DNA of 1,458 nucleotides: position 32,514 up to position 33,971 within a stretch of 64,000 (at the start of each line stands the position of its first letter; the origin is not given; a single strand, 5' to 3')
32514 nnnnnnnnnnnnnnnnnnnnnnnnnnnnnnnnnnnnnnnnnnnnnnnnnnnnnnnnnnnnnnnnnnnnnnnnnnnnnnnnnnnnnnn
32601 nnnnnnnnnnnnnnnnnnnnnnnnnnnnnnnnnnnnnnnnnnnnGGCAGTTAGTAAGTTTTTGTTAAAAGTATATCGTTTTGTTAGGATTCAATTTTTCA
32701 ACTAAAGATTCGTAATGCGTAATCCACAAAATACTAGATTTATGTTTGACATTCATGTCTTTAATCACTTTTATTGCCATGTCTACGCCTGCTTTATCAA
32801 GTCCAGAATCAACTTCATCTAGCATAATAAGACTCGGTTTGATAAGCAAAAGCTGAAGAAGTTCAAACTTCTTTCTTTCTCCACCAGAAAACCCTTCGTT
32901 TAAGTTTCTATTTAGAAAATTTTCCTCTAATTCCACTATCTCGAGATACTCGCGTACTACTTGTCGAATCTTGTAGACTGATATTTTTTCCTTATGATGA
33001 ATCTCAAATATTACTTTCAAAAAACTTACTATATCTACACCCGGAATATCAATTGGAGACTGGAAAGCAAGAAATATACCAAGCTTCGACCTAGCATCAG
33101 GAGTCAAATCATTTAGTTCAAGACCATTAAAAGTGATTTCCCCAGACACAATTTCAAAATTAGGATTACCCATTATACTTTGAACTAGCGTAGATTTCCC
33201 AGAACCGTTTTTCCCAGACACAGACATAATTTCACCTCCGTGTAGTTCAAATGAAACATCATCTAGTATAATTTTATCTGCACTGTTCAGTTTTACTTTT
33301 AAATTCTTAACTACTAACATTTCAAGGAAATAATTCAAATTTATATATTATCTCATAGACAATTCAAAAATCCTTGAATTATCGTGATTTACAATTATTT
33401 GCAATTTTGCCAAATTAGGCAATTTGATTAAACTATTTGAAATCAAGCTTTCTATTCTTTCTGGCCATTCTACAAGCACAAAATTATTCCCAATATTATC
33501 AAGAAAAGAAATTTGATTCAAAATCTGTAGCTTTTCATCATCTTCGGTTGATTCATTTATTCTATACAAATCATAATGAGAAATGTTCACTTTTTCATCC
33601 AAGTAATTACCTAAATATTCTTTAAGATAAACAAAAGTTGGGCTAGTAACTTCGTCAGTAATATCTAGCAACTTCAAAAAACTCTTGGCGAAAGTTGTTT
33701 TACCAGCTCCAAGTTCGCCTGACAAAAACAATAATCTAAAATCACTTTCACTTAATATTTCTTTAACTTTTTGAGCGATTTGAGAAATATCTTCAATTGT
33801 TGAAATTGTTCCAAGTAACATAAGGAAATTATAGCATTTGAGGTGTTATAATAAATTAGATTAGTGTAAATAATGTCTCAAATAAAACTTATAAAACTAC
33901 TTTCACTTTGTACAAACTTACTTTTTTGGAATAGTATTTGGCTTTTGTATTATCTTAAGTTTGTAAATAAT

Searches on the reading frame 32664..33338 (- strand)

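Call 23: search_protein_families(library=pfam, proteins=[window:32664-33338:-], max_evalue=0.001)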
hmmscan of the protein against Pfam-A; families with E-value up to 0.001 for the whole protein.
window:32664-33338:- (224 aa): 6 families
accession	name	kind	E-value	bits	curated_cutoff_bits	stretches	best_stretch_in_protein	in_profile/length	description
PF00005.33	ABC_tran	-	2.5e-20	73.9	25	1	25-175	1-134/137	ABC transporter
PF02463.25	SMC_N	-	1.7e-08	34.6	40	1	120-222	109-211/220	RecF/RecN/SMC N terminal domain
PF00931.28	NB-ARC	-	0.00016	21.5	23.5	0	34-57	17-40/248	NB-ARC domain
PF13555.12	AAA_29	-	0.00032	20.8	27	1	28-55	15-42/61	P-loop containing region of AAA domain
PF13304.12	AAA_21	-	0.00037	21.1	27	0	94-181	173-272/304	AAA domain, putative AbiEii toxin, Type IV TA system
PF00488.27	MutS_V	-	0.00066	20.1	30.2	0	167-216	77-127/188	MutS domain V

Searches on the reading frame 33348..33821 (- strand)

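Call 79: search_protein_families(library=pfam, proteins=[window:33348-33821:-], max_evalue=0.01)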
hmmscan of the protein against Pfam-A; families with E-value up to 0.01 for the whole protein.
window:33348-33821:- (157 aa): 7 families
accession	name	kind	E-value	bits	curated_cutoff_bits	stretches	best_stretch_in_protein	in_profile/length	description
PF02367.23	TsaE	-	2e-27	96.1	26.6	1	8-133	3-115/128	Threonylcarbamoyl adenosine biosynthesis protein TsaE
PF20720.3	nSTAND3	-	0.0019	18.4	27.2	1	16-50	7-39/155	Novel STAND NTPase 3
PF24883.2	NPHP3_N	-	0.0024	18.5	24.8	1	17-57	10-51/164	Nephrocystin 3, N-terminal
PF13401.12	AAA_22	-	0.0031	18.2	27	1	29-60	6-33/130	AAA domain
PF00931.28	NB-ARC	-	0.008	15.9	23.5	1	16-51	5-41/248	NB-ARC domain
PF13191.12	AAA_16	-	0.0087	17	32.6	1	12-53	9-49/167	AAA ATPase domain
PF01637.24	ATPase_2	-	0.0091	16.3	33.2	0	17-93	9-69/225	ATPase domain predominantly from Archaea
